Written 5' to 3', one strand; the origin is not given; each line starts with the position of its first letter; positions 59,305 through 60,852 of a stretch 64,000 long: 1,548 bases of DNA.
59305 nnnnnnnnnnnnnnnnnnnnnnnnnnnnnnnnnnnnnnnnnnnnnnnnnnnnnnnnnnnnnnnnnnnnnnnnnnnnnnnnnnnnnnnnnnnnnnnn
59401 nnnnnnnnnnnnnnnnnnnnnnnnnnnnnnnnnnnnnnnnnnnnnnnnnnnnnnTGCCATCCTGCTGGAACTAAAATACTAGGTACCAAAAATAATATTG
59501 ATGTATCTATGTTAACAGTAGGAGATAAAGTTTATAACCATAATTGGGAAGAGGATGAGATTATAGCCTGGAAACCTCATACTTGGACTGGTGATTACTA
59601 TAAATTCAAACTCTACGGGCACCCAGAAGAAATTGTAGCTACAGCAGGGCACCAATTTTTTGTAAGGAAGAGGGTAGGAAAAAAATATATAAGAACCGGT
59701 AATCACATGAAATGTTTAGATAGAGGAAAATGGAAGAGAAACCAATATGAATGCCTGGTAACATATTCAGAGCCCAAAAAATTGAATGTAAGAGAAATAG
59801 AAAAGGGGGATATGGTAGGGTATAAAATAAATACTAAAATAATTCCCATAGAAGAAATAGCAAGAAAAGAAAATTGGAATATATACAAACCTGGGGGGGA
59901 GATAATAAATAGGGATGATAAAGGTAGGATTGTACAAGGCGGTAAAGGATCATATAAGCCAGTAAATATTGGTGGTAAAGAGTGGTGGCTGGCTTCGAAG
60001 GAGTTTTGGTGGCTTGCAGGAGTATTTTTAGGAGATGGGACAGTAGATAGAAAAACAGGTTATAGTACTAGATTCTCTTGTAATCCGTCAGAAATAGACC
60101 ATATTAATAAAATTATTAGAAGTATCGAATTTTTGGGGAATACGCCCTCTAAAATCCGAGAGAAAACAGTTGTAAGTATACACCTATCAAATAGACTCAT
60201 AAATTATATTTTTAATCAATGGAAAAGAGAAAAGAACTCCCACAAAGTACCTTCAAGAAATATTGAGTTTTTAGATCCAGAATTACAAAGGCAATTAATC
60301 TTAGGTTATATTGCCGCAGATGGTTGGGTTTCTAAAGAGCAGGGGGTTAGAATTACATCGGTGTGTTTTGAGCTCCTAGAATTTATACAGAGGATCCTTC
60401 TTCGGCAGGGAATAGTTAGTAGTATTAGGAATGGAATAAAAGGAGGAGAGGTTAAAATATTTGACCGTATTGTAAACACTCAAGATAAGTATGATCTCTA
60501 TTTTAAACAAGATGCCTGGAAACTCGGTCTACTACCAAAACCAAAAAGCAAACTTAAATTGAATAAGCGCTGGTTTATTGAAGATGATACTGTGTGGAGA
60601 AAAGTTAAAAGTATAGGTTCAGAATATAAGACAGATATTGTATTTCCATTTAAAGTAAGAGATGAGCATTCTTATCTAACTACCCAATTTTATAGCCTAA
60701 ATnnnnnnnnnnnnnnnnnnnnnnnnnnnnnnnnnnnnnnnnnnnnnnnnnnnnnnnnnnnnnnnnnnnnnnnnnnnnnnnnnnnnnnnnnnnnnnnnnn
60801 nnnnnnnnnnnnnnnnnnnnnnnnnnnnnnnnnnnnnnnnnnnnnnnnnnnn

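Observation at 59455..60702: Large terminase interrupted by a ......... intein at the Walker-B/coupling motif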

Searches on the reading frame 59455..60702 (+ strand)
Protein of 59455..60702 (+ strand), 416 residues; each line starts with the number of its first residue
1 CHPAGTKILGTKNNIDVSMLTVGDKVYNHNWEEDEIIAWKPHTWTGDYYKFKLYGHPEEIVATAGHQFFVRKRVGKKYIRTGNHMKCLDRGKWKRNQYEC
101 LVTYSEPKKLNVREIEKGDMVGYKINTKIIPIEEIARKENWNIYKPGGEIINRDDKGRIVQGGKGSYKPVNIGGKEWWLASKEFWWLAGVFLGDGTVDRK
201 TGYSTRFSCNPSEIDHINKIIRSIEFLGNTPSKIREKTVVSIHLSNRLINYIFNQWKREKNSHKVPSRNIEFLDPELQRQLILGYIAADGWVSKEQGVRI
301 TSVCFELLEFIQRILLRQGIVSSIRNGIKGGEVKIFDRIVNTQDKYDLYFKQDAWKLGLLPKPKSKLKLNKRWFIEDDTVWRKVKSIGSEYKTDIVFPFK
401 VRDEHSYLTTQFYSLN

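Call 5: search_protein_families(library=pfam, proteins=[window:59455-60702:+], max_evalue=0.1)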
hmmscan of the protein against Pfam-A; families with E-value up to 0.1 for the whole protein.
window:59455-60702:+ (416 aa): 2 families
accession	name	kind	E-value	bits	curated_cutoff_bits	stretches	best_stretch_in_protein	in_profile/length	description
PF14528.11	LAGLIDADG_3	-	6.4e-15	55.6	22.5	1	277-343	2-72/82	LAGLIDADG-like domain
PF14890.11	Intein_splicing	-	3.4e-05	24.1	35.8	1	36-411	38-150/155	Intein splicing domain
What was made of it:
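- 59455..60702 (+): Intein: 416 aa, 48.6 kDa, class 1, with a nested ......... homing endonuclease. Pfam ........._3 E=6e-15; Intein_splicing E=3e-5, below the curated cut-off (call 5).
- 59980..60519 (+): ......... homing endonuclease domain, residues 176-355. Motif 1 is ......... (60013-60039, Asp194). Motif 2 is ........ (60301-60324, Asp289). Pfam PF14528 covers residues 277-343 (call 5).
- The Pfam Intein_splicing match is below the curated cut-off (24.1 against 35.8 bits, call 5).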

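Call 6: search_protein_families(library=phrogs, proteins=[window:59455-60702:+], max_evalue=0.001)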
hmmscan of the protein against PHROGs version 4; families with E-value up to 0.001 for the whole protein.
window:59455-60702:+ (416 aa): 2 families
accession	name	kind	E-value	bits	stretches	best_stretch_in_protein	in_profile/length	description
phrog_26446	-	DNA, RNA and nucleotide metabolism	9e-13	48.2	1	181-354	476-651/761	anaerobic ribonucleoside reductase large subunit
phrog_36001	-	unknown function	6.9e-06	25.5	1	177-291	217-337/715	-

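Call 7: search_solved_structures(query=window:59455-60702:+, max_evalue=1, show_alignments=3)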
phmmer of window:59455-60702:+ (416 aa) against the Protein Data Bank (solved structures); distinct sequences matched with E-value up to 1: 0.

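Call 11: find_homologous_proteins(query=window:59455-60702:+, max_evalue=0.001)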
Query window:59455-60702:+ (416 aa): 2 proteins with E <= 0.001 among 1841 candidates.
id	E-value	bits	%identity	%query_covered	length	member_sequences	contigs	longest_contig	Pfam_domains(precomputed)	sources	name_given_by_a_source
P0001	2.1e-8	52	22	98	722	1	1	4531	PF00145.24,PF14528.12,PF14890.12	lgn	-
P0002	3.4e-4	38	21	95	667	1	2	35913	PF07591.16,PF00303.25,PF14528.12,PF14890.12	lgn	-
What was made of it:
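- Tried and rejected: The word-indexed protein search with the intein returned just two distant hits and missed P0011, which is 65% identical (call 11).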

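Call 29: search_protein_representatives(protein=window:59455-60702:+)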
Query: 416 residues. Proteins with E-value up to 0.001 (for the whole library): 599; up to 1e-10: 113; up to 1e-30: 5. The best 150 are listed.
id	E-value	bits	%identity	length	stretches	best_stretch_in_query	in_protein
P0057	1.2e-259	878.0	68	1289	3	1-416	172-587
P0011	1.4e-152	525.2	66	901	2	173-409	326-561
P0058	9.6e-39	150.1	73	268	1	1-95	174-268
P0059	4.8e-34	134.6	39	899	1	121-409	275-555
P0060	6.9e-33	130.8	33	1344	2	41-409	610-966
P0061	3.3e-30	122.0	37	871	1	1-409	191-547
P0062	2.5e-29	119.1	34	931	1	37-410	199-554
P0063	4.5e-28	115.0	35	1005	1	5-412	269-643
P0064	4.4e-26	108.4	33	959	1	138-410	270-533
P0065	1.3e-25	106.8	36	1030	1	121-408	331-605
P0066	1.8e-25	106.3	31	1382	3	182-409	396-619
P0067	1.3e-24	103.6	36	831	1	120-409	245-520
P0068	2.7e-24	102.5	35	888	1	133-409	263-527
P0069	3.4e-24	102.2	33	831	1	176-409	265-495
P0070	3.7e-24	102.1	32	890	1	43-410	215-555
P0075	2.3e-22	96.1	32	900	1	90-410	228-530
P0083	8.0e-20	87.7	34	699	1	179-409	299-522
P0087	9.1e-19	84.3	29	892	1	104-400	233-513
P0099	2.6e-16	76.2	34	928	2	187-408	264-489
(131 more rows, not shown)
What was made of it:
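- Tried and rejected: The exhaustive HMMER search was needed (call 29).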

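Call 42: find_encoding_contigs(protein=P0057, flank=10000, max_places=2)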
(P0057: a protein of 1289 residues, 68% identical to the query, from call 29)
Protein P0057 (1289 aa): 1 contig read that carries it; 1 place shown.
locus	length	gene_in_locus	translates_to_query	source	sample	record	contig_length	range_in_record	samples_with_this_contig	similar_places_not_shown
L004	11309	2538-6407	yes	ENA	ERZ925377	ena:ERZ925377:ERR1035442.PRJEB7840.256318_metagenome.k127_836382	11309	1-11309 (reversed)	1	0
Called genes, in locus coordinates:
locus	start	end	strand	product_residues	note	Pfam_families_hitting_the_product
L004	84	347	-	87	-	-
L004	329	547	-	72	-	-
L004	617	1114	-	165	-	PF04545:Sigma70_r4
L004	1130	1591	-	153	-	-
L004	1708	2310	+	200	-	-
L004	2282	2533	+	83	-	-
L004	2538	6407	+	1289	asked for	PF01079:Hint (faint), PF14890:Intein_splicing (faint), PF14528:LAGLIDADG_3, PF05203:Hom_end_hint (weak)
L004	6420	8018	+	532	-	-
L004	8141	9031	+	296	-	-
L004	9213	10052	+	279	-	PF03161:LAGLIDADG_2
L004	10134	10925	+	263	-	PF19821:Phage_capsid_2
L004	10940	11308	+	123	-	?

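Call 47: predict_structure(alignment_id=A3)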
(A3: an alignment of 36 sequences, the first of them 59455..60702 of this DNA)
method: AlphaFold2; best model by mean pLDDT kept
length: 416 residues; sequences in the alignment: 36
mean_pLDDT: 92.5   pTM: 0.90
mean pLDDT of the five models: 92.5, 91.6, 91.3, 90.6, 89.8
residues with pLDDT >= 90: 344; 70-90: 50; 50-70: 19; < 50: 3
segments of 3 or more residues with pLDDT < 50: none
pLDDT, mean of each block of 10 residues (from residue 1): 93 96 97 97 97 95 96 86 56 60 93 97 97 96 82 90 87 95 98 93 93 97 97 95 96 93 95 98 98 97 97 98 96 95 96 96 74 93 98 97 94 89
secondary structure, 60 per line:
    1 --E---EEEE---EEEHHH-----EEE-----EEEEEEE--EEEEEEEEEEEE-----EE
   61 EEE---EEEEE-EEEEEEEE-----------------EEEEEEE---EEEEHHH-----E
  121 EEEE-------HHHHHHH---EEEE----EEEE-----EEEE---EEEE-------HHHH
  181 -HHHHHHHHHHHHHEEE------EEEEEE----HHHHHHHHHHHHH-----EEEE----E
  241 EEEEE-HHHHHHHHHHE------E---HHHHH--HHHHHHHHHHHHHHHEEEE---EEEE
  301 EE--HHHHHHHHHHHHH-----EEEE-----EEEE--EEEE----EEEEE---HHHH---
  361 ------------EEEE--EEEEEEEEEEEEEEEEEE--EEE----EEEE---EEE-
elements in order: E7-10 E14-16 E25-27 E33-39 E42-53 E59-63 E67-71 E73-80 E98-104 E108-111 E120-124 H132-138 E142-145 E150-153 E159-162 E166-169 H177-180 H182-194 E195-197 E204-209 H214-226 E232-235 E240-245 H247-256 H268-272 H275-289 E290-293 E297-302 H305-317 E323-326 E332-335 E338-341 E346-350 H354-357 E373-376 E379-396 E399-401 E406-409 E413-415
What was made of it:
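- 59455..60702 (+): AF2 pLDDT 92.5 (call 47).
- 59980..60519 (+): Helix-strand pattern in call 47.
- On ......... homing endonuclease (monomeric, two-motif): Secondary-structure pattern of residues 177-350 (call 47).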

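Call 49: fold_search(model_id=the predicted structure, library=pdb)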
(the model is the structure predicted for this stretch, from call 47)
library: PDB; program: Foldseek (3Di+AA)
matches with E <= 10: 639; with E <= 0.001: 61
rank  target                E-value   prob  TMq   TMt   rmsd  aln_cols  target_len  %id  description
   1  1vde_A                8.3e-18  1.00  0.57  0.56   9.5       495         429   13  PI-SCEI, A HOMING ENDONUCLEASE WITH PROTEIN SPLICING ACTIVITY (released 1998-04-08)
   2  1ef0_A                1.8e-17  1.00  0.55  0.54   9.0       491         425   13  CRYSTAL STRUCTURE OF PI-SCEI MINIPRECURSOR (released 2000-06-07)
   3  7qsu                  6.2e-17  1.00  0.60  0.68   8.5       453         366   12  Crystal structure of homing endonuclease-associated TliVMA intein (C1A, d333-339) (released 2022-03-30)
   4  1jva_B                5.2e-16  1.00  0.56  0.55  10.1       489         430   13  CRYSTAL STRUCTURE OF THE VMA1-DERIVED ENDONUCLEASE BEARING THE N AND C EXTEIN PROPEPTIDES (released 2002-08-29)
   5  1vde_B                5.8e-16  1.00  0.58  0.57   8.4       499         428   12  PI-SCEI, A HOMING ENDONUCLEASE WITH PROTEIN SPLICING ACTIVITY (released 1998-04-08)
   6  1dfa                  9.3e-16  1.00  0.53  0.55  13.3       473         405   14  CRYSTAL STRUCTURE OF PI-SCEI IN C2 SPACE GROUP (released 1999-12-08)
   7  1lwt_A                1.1e-15  1.00  0.51  0.48  16.8       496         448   14  Crystal structure of the intein homing endonuclease PI-SceI bound to its substrate DNA (Ca2+ free) (released 2002-09-27)
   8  1lws_A                1.1e-15  1.00  0.58  0.57   9.9       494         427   14  Crystal structure of the intein homing endonuclease PI-SceI bound to its recognition sequence (released 2002-09-27)
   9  1um2_A                1.3e-15  1.00  0.49  0.49  16.7       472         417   15  Crystal Structure of the Vma1-Derived Endonuclease with the Ligated Extein Segment (released 2004-09-22)
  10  1um2_B                2.0e-15  1.00  0.51  0.51  16.8       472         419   14  Crystal Structure of the Vma1-Derived Endonuclease with the Ligated Extein Segment (released 2004-09-22)
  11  1jva_A                2.3e-15  1.00  0.50  0.49  17.1       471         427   14  CRYSTAL STRUCTURE OF THE VMA1-DERIVED ENDONUCLEASE BEARING THE N AND C EXTEIN PROPEPTIDES (released 2002-08-29)
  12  7qss                  5.9e-15  1.00  0.58  0.56   8.3       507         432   11  Crystal structure of homing endonuclease-associated TliVMA intein (C1A) (released 2022-03-30)
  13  1ef0_B                1.0e-13  1.00  0.49  0.51  16.5       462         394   13  CRYSTAL STRUCTURE OF PI-SCEI MINIPRECURSOR (released 2000-06-07)
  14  7qst                  2.2e-11  1.00  0.50  0.56  12.6       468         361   11  Crystal structure of homing endonuclease-associated PhoVMA intein (C1A) (released 2022-03-30)
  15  2cw7                  2.3e-11  1.00  0.58  0.46   9.5       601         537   11  Crystal structure of intein homing endonuclease II (released 2006-04-18)
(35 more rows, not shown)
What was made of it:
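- On Intein (class 1 protein-splicing element): Full-length Foldseek matches to PI-SceI, Tli/Pho VMA, PI-PfuI and an intein homing endonuclease II (2cw7) (calls 47, 49).
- On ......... homing endonuclease (monomeric, two-motif): Foldseek matches I-DmoI and I-Tsp061I, E about 5e-7, TMt 0.63-0.70 (call 49).
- Closest known: PI-SceI. Same: These are the best structural matches (E=8e-18 to 1e-10, TM about 0.5-0.6; call 49).
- The central domain matches I-DmoI (calls 47, 49).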

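Call 68: search_dna_similar(query=window:59455-60702:+, collection=phages, mode=protein, max_rows=25, max_evalue=0.001)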
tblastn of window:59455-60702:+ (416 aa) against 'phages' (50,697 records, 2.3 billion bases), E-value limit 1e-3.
Records with a match: 12; places in all: 12; records where one place covers at least 80% of the query: 1.
Best place of each record, by identity: <60% 12.
By first word of the organism name: Lactococcus 7; Corynebacterium 2; uncultured 2; Eggerthella 1.
By host as written in the record: Lactococcus lactis 5; - 3; Lactococcus lactis strain ML8 2; Eggerthella lenta DSM 2243 1; Corynebacterium glutamicum 1.
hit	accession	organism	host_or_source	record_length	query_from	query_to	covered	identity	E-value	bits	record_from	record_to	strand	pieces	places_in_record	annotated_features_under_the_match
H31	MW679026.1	Eggerthella phage LE2-3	Eggerthella lenta DSM 2243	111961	1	416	100%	22.3%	5e-10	68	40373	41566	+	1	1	portal protein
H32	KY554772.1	Lactococcus phage AM5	Lactococcus lactis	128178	102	407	74%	23.0%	5e-8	61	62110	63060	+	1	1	anaerobic ribonucleoside triphosphate reductase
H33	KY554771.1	Lactococcus phage AM4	Lactococcus lactis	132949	102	407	74%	23.0%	5e-8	61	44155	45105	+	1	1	anaerobic ribonucleoside triphosphate reductase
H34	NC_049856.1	Lactococcus phage AM4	Lactococcus lactis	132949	102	407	74%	23.0%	5e-8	61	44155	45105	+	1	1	anaerobic ribonucleoside reductase large subunit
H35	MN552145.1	Lactococcus phage P1048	Lactococcus lactis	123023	102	407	74%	23.0%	7e-8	61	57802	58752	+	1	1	ribonucleotide reductase of class III (anaerobic), large subunit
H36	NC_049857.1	Lactococcus phage P1048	Lactococcus lactis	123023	102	407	74%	23.0%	7e-8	61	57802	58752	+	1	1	anaerobic ribonucleoside reductase large subunit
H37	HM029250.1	Lactococcus phage 949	Lactococcus lactis strain ML8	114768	102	407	74%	23.0%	3e-7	59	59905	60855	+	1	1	putative anaerobic ribonucleoside reductase large subunit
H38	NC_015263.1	Lactococcus phage 949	Lactococcus lactis strain ML8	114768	102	407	74%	23.0%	3e-7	59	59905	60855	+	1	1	anaerobic ribonucleoside reductase large subunit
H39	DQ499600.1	Corynebacterium phage P1201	-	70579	102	335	56%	25.7%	9e-4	48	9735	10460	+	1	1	putative thymidylate synthase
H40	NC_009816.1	Corynebacterium phage P1201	Corynebacterium glutamicum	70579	102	335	56%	25.7%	9e-4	48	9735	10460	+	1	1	thymidylate synthase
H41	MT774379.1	uncultured phage cr118_1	human feces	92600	270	348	19%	40.2%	7e-5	51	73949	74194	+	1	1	terminase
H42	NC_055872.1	uncultured phage cr118_1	human feces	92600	270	348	19%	40.2%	7e-5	51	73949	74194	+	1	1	terminase large subunit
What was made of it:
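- Closest known: Mycobacteriophage TerL inteins. Different: No sequence comparison with those inteins was possible here, and tblastn of the intein against 50,697 deposited phages found no mycobacteriophage hit (call 68).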

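Call 70: search_protein_families(library=pfam, proteins=[P0059, P0061, P0064, P0065, P0067, P0069, P0075, P0087, P0099, P0083], max_evalue=0.001)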
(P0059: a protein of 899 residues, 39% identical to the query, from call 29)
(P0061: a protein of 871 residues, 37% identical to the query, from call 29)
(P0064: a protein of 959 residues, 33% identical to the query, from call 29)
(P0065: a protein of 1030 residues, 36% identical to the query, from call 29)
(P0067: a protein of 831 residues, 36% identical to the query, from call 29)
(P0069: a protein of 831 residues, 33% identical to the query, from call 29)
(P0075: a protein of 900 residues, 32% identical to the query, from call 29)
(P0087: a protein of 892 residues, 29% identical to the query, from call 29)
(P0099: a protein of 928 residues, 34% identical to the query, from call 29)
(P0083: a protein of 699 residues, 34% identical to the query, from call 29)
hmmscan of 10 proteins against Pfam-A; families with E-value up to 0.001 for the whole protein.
P0059 (899 aa): 1 family
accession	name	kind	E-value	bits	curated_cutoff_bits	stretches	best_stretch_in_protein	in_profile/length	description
PF14528.11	LAGLIDADG_3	-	2.3e-13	50.6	22.5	1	427-480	5-61/82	LAGLIDADG-like domain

P0061 (871 aa): 3 families
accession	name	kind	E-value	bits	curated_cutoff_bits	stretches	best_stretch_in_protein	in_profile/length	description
PF14528.11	LAGLIDADG_3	-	1.2e-11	45.1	22.5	1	427-479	3-60/82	LAGLIDADG-like domain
PF17289.8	Terminase_6C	-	4.8e-05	23.8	22.6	1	685-841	1-152/155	Terminase RNaseH-like domain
PF14890.11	Intein_splicing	-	8.7e-05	22.8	35.8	1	166-554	38-155/155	Intein splicing domain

P0064 (959 aa): 1 family
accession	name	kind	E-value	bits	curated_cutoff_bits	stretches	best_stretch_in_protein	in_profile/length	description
PF14528.11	LAGLIDADG_3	-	2.3e-14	53.8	22.5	1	402-458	2-61/82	LAGLIDADG-like domain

P0065 (1030 aa): 1 family
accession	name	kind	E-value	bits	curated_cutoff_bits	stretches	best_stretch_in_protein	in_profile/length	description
PF14528.11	LAGLIDADG_3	-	2.1e-13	50.8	22.5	1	474-526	3-55/82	LAGLIDADG-like domain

P0067 (831 aa): 1 family
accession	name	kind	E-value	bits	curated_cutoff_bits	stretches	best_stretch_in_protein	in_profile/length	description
PF14528.11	LAGLIDADG_3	-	4.7e-12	46.4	22.5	1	389-440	2-55/82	LAGLIDADG-like domain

P0069 (831 aa): 1 family
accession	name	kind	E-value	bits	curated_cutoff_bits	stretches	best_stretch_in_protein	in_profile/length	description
PF14528.11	LAGLIDADG_3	-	3.2e-14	53.4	22.5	1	364-416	1-55/82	LAGLIDADG-like domain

P0075 (900 aa): 1 family
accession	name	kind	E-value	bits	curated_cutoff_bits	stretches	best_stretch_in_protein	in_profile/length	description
PF14528.11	LAGLIDADG_3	-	4.1e-11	43.4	22.5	1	398-449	2-55/82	LAGLIDADG-like domain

P0087 (892 aa): 1 family
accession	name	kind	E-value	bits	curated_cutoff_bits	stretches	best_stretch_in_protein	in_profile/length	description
PF14528.11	LAGLIDADG_3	-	1.8e-06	28.6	22.5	1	392-442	3-55/82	LAGLIDADG-like domain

P0099 (928 aa): 4 families
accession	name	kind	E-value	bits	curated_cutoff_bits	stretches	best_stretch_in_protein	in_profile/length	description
PF17289.8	Terminase_6C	-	2.9e-11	44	22.6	1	644-800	1-152/155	Terminase RNaseH-like domain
PF14528.11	LAGLIDADG_3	-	2.7e-10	40.8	22.5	1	356-413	3-59/82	LAGLIDADG-like domain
PF13403.11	Hint_2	-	2.2e-07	31.8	28.4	1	164-208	2-46/147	Hint domain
PF03237.21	Terminase_6N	-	4.8e-07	30.1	22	0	64-153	1-87/215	Terminase large subunit, T4likevirus-type, N-terminal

P0083 (699 aa): 2 families
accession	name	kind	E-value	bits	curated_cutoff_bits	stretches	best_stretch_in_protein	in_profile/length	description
PF06067.16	DUF932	-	1.9e-30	106.8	23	2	530-669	89-224/227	Domain of unknown function (DUF932)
PF14528.11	LAGLIDADG_3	-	6.7e-09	36.3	22.5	1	395-445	2-55/82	LAGLIDADG-like domain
